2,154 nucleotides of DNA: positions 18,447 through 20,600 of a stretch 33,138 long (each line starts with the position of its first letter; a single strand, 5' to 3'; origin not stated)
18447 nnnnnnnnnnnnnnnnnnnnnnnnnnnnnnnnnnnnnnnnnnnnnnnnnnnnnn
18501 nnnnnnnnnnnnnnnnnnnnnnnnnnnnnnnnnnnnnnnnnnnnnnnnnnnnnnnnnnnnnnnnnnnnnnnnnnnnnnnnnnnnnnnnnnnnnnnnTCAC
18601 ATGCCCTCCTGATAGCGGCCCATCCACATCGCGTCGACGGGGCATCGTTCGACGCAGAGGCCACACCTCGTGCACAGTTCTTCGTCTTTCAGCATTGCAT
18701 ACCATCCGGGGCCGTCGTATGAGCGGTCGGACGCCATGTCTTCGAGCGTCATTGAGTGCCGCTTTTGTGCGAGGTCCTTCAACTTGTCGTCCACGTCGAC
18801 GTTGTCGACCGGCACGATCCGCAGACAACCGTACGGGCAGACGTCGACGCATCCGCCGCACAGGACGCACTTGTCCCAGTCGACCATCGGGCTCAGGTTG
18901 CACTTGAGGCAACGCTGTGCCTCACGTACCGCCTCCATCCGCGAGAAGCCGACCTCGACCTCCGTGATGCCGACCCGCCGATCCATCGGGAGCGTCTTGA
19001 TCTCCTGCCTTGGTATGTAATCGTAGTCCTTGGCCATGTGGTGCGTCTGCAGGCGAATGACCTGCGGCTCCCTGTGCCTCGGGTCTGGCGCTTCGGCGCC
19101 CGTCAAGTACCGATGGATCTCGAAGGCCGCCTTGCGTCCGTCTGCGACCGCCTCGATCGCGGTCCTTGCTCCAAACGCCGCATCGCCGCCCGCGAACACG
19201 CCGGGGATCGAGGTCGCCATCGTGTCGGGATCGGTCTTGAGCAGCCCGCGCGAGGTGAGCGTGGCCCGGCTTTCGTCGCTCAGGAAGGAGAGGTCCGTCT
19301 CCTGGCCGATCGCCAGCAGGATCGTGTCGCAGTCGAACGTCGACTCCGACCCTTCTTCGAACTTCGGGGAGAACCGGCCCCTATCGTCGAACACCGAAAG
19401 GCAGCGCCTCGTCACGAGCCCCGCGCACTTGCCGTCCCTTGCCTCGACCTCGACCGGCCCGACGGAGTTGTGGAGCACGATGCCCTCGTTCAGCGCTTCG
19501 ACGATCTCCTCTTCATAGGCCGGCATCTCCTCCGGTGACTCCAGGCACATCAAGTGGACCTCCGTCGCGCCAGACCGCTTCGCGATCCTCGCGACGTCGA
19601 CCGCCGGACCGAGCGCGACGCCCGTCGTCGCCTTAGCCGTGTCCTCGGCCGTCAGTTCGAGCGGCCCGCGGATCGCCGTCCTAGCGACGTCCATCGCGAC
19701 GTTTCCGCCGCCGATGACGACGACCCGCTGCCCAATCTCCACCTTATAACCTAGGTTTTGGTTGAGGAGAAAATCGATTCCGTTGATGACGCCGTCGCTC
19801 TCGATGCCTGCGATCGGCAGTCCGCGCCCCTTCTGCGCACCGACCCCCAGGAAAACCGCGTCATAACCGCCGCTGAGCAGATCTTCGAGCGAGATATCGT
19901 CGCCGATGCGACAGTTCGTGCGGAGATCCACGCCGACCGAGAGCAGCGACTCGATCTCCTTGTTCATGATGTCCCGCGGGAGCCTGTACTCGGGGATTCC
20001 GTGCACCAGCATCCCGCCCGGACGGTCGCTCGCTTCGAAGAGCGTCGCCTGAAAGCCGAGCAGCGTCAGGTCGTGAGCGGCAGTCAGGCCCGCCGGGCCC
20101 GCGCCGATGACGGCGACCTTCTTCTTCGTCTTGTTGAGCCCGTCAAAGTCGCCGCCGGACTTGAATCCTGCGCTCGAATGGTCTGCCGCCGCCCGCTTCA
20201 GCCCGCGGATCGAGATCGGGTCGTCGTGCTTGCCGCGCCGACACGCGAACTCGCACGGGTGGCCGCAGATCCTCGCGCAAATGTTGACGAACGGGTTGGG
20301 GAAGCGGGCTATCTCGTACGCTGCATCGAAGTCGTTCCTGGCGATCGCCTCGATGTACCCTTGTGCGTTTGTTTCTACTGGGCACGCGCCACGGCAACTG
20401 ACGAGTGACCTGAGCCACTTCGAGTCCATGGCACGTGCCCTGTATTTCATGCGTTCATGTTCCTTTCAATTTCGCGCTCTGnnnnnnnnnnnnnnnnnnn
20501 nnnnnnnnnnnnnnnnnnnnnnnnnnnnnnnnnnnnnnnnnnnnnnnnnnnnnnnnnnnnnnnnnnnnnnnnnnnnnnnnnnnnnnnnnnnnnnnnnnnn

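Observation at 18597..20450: Cytoplasmic GltD-like FAD/NAD(P)/Fe-S oxidoreductase translationally coupled to the Rieske gene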

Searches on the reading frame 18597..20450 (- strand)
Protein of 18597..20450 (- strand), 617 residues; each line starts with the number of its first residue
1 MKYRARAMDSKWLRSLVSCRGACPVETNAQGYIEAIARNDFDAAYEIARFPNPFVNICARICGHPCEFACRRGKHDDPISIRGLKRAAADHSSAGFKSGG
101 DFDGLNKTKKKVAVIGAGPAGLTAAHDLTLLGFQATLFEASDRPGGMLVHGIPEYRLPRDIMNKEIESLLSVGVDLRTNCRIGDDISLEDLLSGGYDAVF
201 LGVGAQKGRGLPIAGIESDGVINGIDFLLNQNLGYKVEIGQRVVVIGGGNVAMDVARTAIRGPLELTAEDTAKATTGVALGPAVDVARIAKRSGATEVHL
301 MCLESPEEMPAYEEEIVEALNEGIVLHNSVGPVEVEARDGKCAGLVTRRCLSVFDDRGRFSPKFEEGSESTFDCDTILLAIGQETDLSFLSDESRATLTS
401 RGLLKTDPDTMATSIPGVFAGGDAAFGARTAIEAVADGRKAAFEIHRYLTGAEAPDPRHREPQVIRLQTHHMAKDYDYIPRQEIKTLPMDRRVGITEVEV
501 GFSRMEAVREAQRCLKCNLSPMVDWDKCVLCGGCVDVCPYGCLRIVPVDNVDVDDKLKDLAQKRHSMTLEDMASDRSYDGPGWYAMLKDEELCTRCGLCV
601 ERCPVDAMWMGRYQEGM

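Call 5: search_protein_families(library=pfam, proteins=[window:18597-20450:-], max_evalue=0.01)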
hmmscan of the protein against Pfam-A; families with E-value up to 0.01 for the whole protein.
window:18597-20450:- (617 aa): 25 families
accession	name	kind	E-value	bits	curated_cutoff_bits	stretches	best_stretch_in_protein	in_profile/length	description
PF07992.20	Pyr_redox_2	-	1.1e-25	91.1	26.1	1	110-438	1-291/291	Pyridine nucleotide-disulphide oxidoreductase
PF14691.11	Fer4_20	-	3e-16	59.7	25.8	1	18-92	31-108/113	Dihydroprymidine dehydrogenase domain II, 4Fe-4S cluster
PF00037.32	Fer4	-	8.6e-13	48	21.1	2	588-608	3-23/24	4Fe-4S binding domain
PF13738.12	Pyr_redox_3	-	5.9e-10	39.3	30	0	359-422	244-305/305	Pyridine nucleotide-disulphide oxidoreductase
PF12838.12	Fer4_7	-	2.3e-09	38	27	1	527-607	1-52/52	4Fe-4S dicluster domain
PF13450.12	NAD_binding_8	-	1.8e-07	31.7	21.9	1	114-147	1-34/68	NAD(P)-binding Rossmann-like domain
PF12797.12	Fer4_2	-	1.9e-07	31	24.5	2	521-540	3-22/22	4Fe-4S binding domain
PF13187.11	Fer4_9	-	4.4e-07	30.3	27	1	527-608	1-52/52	4Fe-4S dicluster domain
PF00070.33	Pyr_redox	-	7.5e-07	30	22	1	111-145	1-35/82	Pyridine nucleotide-disulphide oxidoreductase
PF13237.11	Fer4_10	-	1.1e-06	28.8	25.5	2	586-605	2-21/53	4Fe-4S dicluster domain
PF13484.11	Fer4_16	-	2.6e-06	28.6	30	1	527-572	1-45/66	4Fe-4S double cluster binding domain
PF13183.11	Fer4_8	-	1.9e-05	25.6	27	1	525-606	2-67/68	4Fe-4S dicluster domain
PF01266.30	DAO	-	2.1e-05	24.7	27.9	1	111-146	1-37/353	FAD dependent oxidoreductase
PF12831.13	FAD_oxidored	-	3.7e-05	23.6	27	1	112-152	2-42/416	FAD dependent oxidoreductase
PF12837.12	Fer4_6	-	4.1e-05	23.8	25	2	526-542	7-23/24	4Fe-4S binding domain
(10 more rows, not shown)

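Call 13: search_solved_structures(query=window:18600-20450:-, max_evalue=0.00001)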
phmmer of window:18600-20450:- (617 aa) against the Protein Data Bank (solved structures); distinct sequences matched with E-value up to 0.00001: 38.
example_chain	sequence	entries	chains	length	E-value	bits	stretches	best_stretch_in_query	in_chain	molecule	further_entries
9bov_A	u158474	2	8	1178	6.8e-91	309.1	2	19-261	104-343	Molybdopterin oxidoreductase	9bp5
9n5u_A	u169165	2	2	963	2.5e-82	280.8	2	18-267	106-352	NfnA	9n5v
8oh5_C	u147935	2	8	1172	1.2e-79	271.9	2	18-260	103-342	Formate dehydrogenase-O, major subunit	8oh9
4ylf_B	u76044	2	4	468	4.1e-74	253.7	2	19-261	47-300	Dihydropyrimidine dehydrogenase subunit A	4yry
5jca_L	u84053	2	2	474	4.5e-71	243.6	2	18-263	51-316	NADH-dependent Ferredoxin:NADP Oxidoreductase (NfnI) subunit alpha | NADH-dependent Ferredoxin:NADP Oxidoreductase subunit alpha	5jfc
5vj7_A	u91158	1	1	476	1.5e-67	232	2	18-267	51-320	Oxidoreductase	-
2vdc_G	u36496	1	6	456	2.7e-48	168.4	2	18-261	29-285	GLUTAMATE SYNTHASE [NADPH] SMALL CHAIN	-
6s6s_G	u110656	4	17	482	5.8e-48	167.3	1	18-455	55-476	Glutamate synthase [NADPH] small chain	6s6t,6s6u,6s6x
7mfm_I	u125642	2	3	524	1.1e-45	159.8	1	22-455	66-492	Glutamate synthase (NADPH) small chain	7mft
7m31_A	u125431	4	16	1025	7.6e-28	100.9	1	18-451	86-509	Dihydropyrimidine dehydrogenase [NADP(+)]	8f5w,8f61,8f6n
1gt8_A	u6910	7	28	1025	7.6e-28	100.9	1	18-451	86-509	DIHYDROPYRIMIDINE DEHYDROGENASE | Dihydropyrimidine dehydrogenase [NADP(+)]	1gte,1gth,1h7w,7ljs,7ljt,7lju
1h7x_A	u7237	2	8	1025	7.6e-28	100.9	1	18-451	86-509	DIHYDROPYRIMIDINE DEHYDROGENASE | Dihydropyrimidine dehydrogenase [NADP(+)]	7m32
1cjc_A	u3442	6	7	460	1.7e-11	46.9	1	110-302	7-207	PROTEIN (ADRENODOXIN REDUCTASE) | ADRENODOXIN REDUCTASE | NADPH:ADRENODOXIN OXIDOREDUCTASE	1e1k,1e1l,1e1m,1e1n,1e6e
1lqt_A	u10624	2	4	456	3.8e-09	39.1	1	112-276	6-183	FprA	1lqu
2c7g_A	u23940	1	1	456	5e-09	38.7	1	112-276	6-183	NADPH-FERREDOXIN REDUCTASE FPRA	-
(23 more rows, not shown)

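Call 14: find_homologous_proteins(query=window:18600-20450:-, max_evalue=1e-20)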
Query window:18600-20450:- (617 aa): 7918 proteins with E <= 1e-20 among 8000 candidates; the best 120 are listed.
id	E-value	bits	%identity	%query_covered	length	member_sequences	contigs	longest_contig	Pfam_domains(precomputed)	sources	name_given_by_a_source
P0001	0.0e+0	1422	100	100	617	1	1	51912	PF13450.13,PF07992.21,PF00070.34,PF13484.12,PF12838.13,PF01266.31,PF12797.13,PF14691.12,PF00037.33,PF13738.13,PF13237.12,PF13187.12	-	-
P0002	1.1e-254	865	65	100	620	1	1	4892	PF12797.13,PF13450.13,PF14691.12,PF07992.21,PF00070.34,PF00037.33,PF13738.13,PF12838.13,PF13237.12,PF13187.12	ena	-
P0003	1.1e-253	862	62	100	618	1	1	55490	PF13450.13,PF07992.21,PF12837.13,PF00070.34,PF12838.13,PF01266.31,PF12797.13,PF14691.12,PF00037.33,PF13738.13,PF13237.12,PF13183.12,PF13187.12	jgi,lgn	-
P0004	7.7e-253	859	61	100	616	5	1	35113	PF12797.13,PF13450.13,PF14691.12,PF07992.21,PF00070.34,PF00037.33,PF13738.13,PF12838.13,PF13237.12,PF13187.12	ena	-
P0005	1.1e-252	858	61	100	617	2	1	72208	PF13450.13,PF07992.21,PF00070.34,PF12838.13,PF12831.14,PF01266.31,PF12797.13,PF14691.12,PF00037.33,PF13738.13,PF13237.12,PF13187.12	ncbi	ncbi:MAG: FAD-dependent oxidoreductase [Fimbriimonadaceae bacterium]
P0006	6.0e-251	853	61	100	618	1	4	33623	PF13450.13,PF07992.21,PF12837.13,PF00070.34,PF12838.13,PF01266.31,PF12797.13,PF14691.12,PF00037.33,PF13738.13,PF13237.12,PF13183.12,PF13187.12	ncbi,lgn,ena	-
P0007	6.4e-251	853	60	100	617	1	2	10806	PF01266.31,PF12797.13,PF13450.13,PF14691.12,PF07992.21,PF00070.34,PF00037.33,PF13738.13,PF12838.13,PF13237.12,PF13187.12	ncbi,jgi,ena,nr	ncbi:MAG TPA: FAD-dependent oxidoreductase [Fimbriimonadaceae bacterium]|nr:FAD-dependent oxidoreduc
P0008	2.4e-250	851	61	100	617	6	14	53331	PF01266.31,PF12797.13,PF13450.13,PF14691.12,PF07992.21,PF00070.34,PF00037.33,PF13738.13,PF12838.13,PF13237.12,PF13187.12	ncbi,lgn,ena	-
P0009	1.0e-248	845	60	100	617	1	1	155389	PF13450.13,PF07992.21,PF00070.34,PF13484.12,PF12838.13,PF01266.31,PF12797.13,PF14691.12,PF00037.33,PF13738.13,PF13237.12,PF13187.12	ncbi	-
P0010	3.1e-248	844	63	100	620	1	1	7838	PF12797.13,PF13450.13,PF14691.12,PF07992.21,PF00070.34,PF00037.33,PF13738.13,PF12838.13,PF13237.12,PF13187.12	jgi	-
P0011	3.1e-248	844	61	100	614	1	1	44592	PF12797.13,PF13450.13,PF14691.12,PF07992.21,PF00070.34,PF00037.33,PF13738.13,PF13484.12,PF12838.13,PF13237.12,PF13187.12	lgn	-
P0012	2.9e-247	841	61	100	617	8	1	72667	PF13450.13,PF07992.21,PF12837.13,PF00070.34,PF12838.13,PF12831.14,PF01266.31,PF12797.13,PF14691.12,PF00037.33,PF13738.13,PF13237.12,PF13187.12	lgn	-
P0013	4.3e-247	840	60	100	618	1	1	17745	PF13450.13,PF07992.21,PF00070.34,PF12838.13,PF12831.14,PF01266.31,PF12797.13,PF14691.12,PF00037.33,PF13738.13,PF13237.12,PF13183.12,PF13187.12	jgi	jgi:NADPH-dependent glutamate synthase beta subunit-like oxidoreductase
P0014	6.2e-245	833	60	100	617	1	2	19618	PF13450.13,PF07992.21,PF00070.34,PF12838.13,PF12831.14,PF01266.31,PF12797.13,PF14691.12,PF00037.33,PF13738.13,PF13237.12,PF13187.12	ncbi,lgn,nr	ncbi:MAG: FAD-dependent oxidoreductase [Fimbriimonas sp.]|nr:FAD-dependent oxidoreductase [Fimbriimo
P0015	7.5e-245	833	61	100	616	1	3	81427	PF12797.13,PF13450.13,PF14691.12,PF07992.21,PF00070.34,PF00037.33,PF13738.13,PF12838.13,PF13237.12,PF13187.12,PF12831.14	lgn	-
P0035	3.2e-185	636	48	100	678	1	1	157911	PF01266.31,PF13450.13,PF14691.12,PF07992.21,PF00070.34,PF00037.33,PF13738.13,PF12838.13,PF13237.12,PF13187.12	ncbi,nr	ncbi:MAG TPA: FAD-dependent oxidoreductase [Terriglobia bacterium]|nr:FAD-dependent oxidoreductase [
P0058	4.7e-184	632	48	99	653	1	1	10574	PF13450.13,PF07992.21,PF12837.13,PF00070.34,PF13484.12,PF12838.13,PF12831.14,PF01946.24,PF01266.31,PF12797.13,PF14691.12,PF00037.33,PF13738.13,PF13237.12,PF13187.12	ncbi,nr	ncbi:MAG: FAD-dependent oxidoreductase [Nitrospinota bacterium]|nr:MAG: FAD-dependent oxidoreductase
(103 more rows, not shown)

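Call 16: find_encoding_contigs(protein=P0005, flank=8000, max_places=2)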
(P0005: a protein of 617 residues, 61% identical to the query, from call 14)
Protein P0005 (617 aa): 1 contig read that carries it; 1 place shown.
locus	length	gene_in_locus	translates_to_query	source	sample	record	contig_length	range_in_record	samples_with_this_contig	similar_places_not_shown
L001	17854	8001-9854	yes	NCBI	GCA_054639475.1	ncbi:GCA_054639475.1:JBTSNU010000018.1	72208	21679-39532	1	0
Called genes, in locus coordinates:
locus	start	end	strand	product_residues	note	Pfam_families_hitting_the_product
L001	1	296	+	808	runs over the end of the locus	PF01326:PPDK_N, PF00391:PEP-utilizers, PF02896:PEP-utilizers_C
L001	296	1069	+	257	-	PF00106:adh_short, PF23441:SDR (weak), PF08659:KR, PF13561:adh_short_C2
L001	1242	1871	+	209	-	PF04542:Sigma70_r2, PF08281:Sigma70_r4_2, PF04545:Sigma70_r4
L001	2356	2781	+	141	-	PF00011:HSP20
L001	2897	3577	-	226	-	PF00196:GerE, PF00989:PAS, PF08448:PAS_4, PF13188:PAS_8, PF13426:PAS_9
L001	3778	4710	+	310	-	PF00582:Usp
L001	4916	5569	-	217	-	PF00156:Pribosyltran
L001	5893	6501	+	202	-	PF13620:CarboxypepD_reg (weak), PF14686:fn3_3 (weak)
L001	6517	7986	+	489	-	-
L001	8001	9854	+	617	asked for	PF14691:Fer4_20, PF07992:Pyr_redox_2, PF12831:FAD_oxidored (weak), PF13450:NAD_binding_8, PF00037:Fer4 (weak), PF12838:Fer4_7, PF13187:Fer4_9 (weak), PF00037:Fer4 (weak), +5 more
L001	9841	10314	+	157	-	PF00355:Rieske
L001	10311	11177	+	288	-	PF00033:Cytochrome_B, PF14358:DUF4405 (weak), PF13631:Cytochrom_B_N_2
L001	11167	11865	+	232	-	-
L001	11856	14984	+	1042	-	PF02433:FixO (faint), PF14522:Cytochrome_C7 (faint), PF00034:Cytochrom_C, PF13442:Cytochrome_CBB3 (weak)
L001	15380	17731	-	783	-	PF01578:Cytochrom_C_asm, PF16327:CcmF_C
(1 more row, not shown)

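Call 17: find_encoding_contigs(protein=P0035, flank=8000, max_places=2)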
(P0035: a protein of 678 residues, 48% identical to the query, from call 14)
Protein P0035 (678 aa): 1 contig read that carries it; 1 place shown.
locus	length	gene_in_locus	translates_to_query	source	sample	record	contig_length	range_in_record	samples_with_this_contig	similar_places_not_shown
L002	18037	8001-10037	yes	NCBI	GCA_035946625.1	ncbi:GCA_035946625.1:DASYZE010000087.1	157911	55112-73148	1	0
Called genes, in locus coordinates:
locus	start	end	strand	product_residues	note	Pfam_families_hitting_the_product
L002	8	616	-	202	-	PF02085:Cytochrom_CIII (faint), PF14522:Cytochrome_C7 (faint), PF14537:Cytochrom_c3_2 (faint)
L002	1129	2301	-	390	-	PF01566:Nramp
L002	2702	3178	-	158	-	PF00034:Cytochrom_C (weak), PF13442:Cytochrome_CBB3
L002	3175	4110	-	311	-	-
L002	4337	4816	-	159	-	PF01475:FUR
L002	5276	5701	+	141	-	PF02082:Rrf2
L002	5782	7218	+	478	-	-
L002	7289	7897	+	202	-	PF14686:fn3_3 (faint), PF00127:Copper-bind (weak), PF13715:CarbopepD_reg_2 (faint), PF13620:CarboxypepD_reg (weak)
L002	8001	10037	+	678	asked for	PF14691:Fer4_20, PF00037:Fer4 (faint), PF13187:Fer4_9 (faint), PF13237:Fer4_10 (faint), PF01266:DAO (weak), PF07992:Pyr_redox_2, PF13450:NAD_binding_8, PF12838:Fer4_7, +2 more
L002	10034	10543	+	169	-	PF00355:Rieske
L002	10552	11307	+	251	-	PF00033:Cytochrome_B, PF13631:Cytochrom_B_N_2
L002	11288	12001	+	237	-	-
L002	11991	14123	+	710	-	PF14522:Cytochrome_C7 (faint), PF00034:Cytochrom_C, PF02433:FixO (weak), PF00034:Cytochrom_C, PF13442:Cytochrome_CBB3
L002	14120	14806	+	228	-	PF13442:Cytochrome_CBB3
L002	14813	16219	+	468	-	-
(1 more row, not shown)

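Call 18: find_encoding_contigs(protein=P0058, flank=8000, max_places=2)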
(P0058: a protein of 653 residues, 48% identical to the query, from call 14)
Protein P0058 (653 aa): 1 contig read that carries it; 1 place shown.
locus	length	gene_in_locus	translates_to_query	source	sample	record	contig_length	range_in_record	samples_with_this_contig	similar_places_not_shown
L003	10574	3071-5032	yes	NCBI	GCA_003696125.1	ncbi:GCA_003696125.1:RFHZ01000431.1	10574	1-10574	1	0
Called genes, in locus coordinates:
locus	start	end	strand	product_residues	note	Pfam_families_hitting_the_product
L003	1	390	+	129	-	PF02518:HATPase_c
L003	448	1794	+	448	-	PF00072:Response_reg, PF01078:Mg_chelatase (faint), PF00158:Sigma54_activat, PF14532:Sigma54_activ_2, PF25601:AAA_lid_14, PF02954:HTH_8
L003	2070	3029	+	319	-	PF09459:EB_dh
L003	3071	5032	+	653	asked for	PF14691:Fer4_20, PF01946:Thi4 (weak), PF01266:DAO, PF07992:Pyr_redox_2, PF12831:FAD_oxidored (weak), PF13450:NAD_binding_8, PF12838:Fer4_7, PF00037:Fer4, +8 more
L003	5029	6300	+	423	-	PF00033:Cytochrome_B, PF14358:DUF4405, PF13631:Cytochrom_B_N_2, PF00032:Cytochrom_B_C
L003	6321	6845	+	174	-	PF00355:Rieske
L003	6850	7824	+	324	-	PF14495:Cytochrom_C550 (faint), PF00034:Cytochrom_C, PF13442:Cytochrome_CBB3, PF00034:Cytochrom_C, PF13442:Cytochrome_CBB3, PF00034:Cytochrom_C, PF02433:FixO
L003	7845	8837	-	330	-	PF02517:Rce1-like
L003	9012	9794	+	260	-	PF00072:Response_reg, PF13384:HTH_23 (faint), PF00196:GerE, PF04545:Sigma70_r4 (weak), PF08281:Sigma70_r4_2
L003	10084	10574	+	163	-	?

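Call 30: search_protein_families(library=ncbifam, proteins=[window:18600-20450:-], max_evalue=0.01)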
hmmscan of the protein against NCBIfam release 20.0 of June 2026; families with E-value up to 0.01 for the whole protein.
window:18600-20450:- (617 aa): 131 families (the best 25 are shown)
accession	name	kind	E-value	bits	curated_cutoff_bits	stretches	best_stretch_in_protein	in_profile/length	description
NF009410.0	PRK12771.1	subfamily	2.1e-138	462.4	516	1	11-541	42-527/566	NAD(P)-binding protein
NF009454.0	PRK12814.1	equivalog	1.8e-113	380.2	916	2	17-261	102-344/657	putative NADPH-dependent glutamate synthase small subunit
NF010590.0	PRK13984.1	equivalog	4.4e-111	371.9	946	3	19-261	198-444/611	putative oxidoreductase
NF009414.0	PRK12778.1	equivalog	1.3e-89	301.5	1103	3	18-261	338-591/752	bifunctional dihydroorotate dehydrogenase B NAD binding subunit/NADPH-dependent glutamate synthase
TIGR01316.1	gltA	equivalog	6.2e-88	295.6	471.75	2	18-265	37-297/449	NADPH-dependent glutamate synthase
TIGR03315.1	Se_ygfK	equivalog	1.1e-79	268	835.3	2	17-261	445-687/1012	putative selenate reductase subunit YgfK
TIGR01318.1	gltD_gamma_fam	subfamily_domain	3.1e-69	233.8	482.95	2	18-261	49-303/467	glutamate synthase, small subunit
NF009413.0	PRK12775.1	equivalog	5.8e-67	226.3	1895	2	18-261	340-592/1006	putative trifunctional 2-polyprenylphenol hydroxylase/glutamate synthase subunit beta/ferritin domain-containing protein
TIGR01317.1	GOGAT_sm_gam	subfamily_domain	4.6e-65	220.3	447.7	1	19-452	52-481/485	glutamate synthase small subunit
NF009408.0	PRK12769.1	equivalog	5.5e-62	209.8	1003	3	19-261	236-489/659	formate-dependent uric acid utilization protein AegA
NF009415.0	PRK12779.1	equivalog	1.2e-54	185.6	1519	2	19-261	210-468/944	putative bifunctional glutamate synthase subunit beta/2-polyprenylphenol hydroxylase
NF045663.1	diclust_near_Sec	equivalog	5.8e-54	183.4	530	2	18-207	19-201/759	pyridine nucleotide-disulfide oxidoreductase/dicluster-binding protein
NF009409.0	PRK12770.1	subfamily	6.9e-50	170.1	343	2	106-260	15-193/360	putative glutamate synthase subunit beta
NF009451.0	PRK12809.1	equivalog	1.9e-46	158.6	1154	2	18-261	218-472/639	formate-dependent uric acid utilization protein YgfT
NF045599.1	bili_reduct_long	exception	9.5e-18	63.8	750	1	107-258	379-522/641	bilirubin reductase, long form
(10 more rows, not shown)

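Call 42: find_related_loci(query=A1, collection=genome_contigs, flank=10000)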
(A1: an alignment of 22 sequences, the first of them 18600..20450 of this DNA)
Query A1 (617 aa) in genome_contigs; peptide patterns used: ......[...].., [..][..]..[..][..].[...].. (x = any residue, [..] = any of these).
600 stretches matched a pattern (row limit reached: there are more); 582 encode a relative of the query (tblastn E <= 1e-3); the best 80 are kept; 80 distinct loci.
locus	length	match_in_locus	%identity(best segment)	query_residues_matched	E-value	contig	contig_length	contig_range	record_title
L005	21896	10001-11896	47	1-614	4e-178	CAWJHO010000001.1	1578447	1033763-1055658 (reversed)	MAG: uncultured Acidobacteriota bacterium isolate MFD03323.bin.1.136 genome assembly, contig: contig_12478, whole genome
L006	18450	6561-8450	47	2-614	2e-172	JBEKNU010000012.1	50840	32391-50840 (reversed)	MAG: Terriglobia bacterium isolate SPRUCE 424 SPRUCE_424_12, whole genome shotgun sequence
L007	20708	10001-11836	48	6-614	3e-163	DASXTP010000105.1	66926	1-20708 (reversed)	MAG TPA_asm: Candidatus Eisenbacteria bacterium isolate SMAG_U4695 k141_803606, whole genome shotgun sequence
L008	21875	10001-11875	47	2-613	5e-163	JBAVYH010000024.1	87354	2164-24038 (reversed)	MAG: Bryobacteraceae bacterium isolate MFD02755_ilm_asm_bin11 k127_67618, whole genome shotgun sequence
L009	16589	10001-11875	46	2-613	3e-163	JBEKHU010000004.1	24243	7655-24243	MAG: Bryobacteraceae bacterium isolate SPRUCE 284 SPRUCE_284_4, whole genome shotgun sequence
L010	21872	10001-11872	46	2-614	3e-162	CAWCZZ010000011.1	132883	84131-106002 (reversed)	MAG: uncultured Acidobacteriota bacterium isolate MFD01716.bin.1.50 genome assembly, contig: contig_63664, whole genome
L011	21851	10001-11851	45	2-610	1e-161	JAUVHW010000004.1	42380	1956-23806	MAG: Ardenticatenales bacterium isolate CSMAG_412 CSMAG_412_k141_384211_length_42380_cov_9.3346, whole genome shotgun se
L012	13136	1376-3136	44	3-612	2e-158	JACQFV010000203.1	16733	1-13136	MAG: Candidatus Zixiibacteriota bacterium isolate NC_groundwater_1056_Pr1_S-0.65um_61_29 Montesol18_Sp65_coassembly_scaf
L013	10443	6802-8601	45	1-610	2e-157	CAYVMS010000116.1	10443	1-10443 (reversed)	MAG TPA_asm: uncultured Terracidiphilus sp. isolate binchicken_co3_521 genome assembly, contig: NODE_20786_length_10443_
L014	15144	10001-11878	45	2-614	3e-155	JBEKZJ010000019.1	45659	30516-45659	MAG: Terracidiphilus sp. isolate SPRUCE 696 SPRUCE_696_19, whole genome shotgun sequence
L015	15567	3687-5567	45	2-614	9e-152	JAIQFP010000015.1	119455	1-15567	MAG: Terriglobia bacterium isolate SRVP_3 SR-VP_26_10_2019_C_30cm_scaffold_129, whole genome shotgun sequence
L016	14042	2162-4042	45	2-614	2e-157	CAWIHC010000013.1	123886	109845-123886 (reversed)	MAG: uncultured Acidobacteriaceae bacterium isolate MFD01231.bin.2.35 genome assembly, contig: contig_34044, whole genom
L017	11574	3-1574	46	77-610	2e-135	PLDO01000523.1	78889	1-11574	MAG: Bryobacterales bacterium isolate palsa_241 73.20111000_P2D.25_contig_882, whole genome shotgun sequence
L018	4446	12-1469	47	144-614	5e-132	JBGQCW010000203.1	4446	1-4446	MAG: Candidatus Acidiferrum sp. isolate OBJ2_061818_110_30 k141_677415_length_4446_cov_61.3515, whole genome shotgun seq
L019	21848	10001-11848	37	3-614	4e-128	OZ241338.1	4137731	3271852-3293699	MAG: Capsulimonadaceae bacterium isolate 15159330-1e25-4717-9355-734ddff4dac4 genome assembly, chromosome: 1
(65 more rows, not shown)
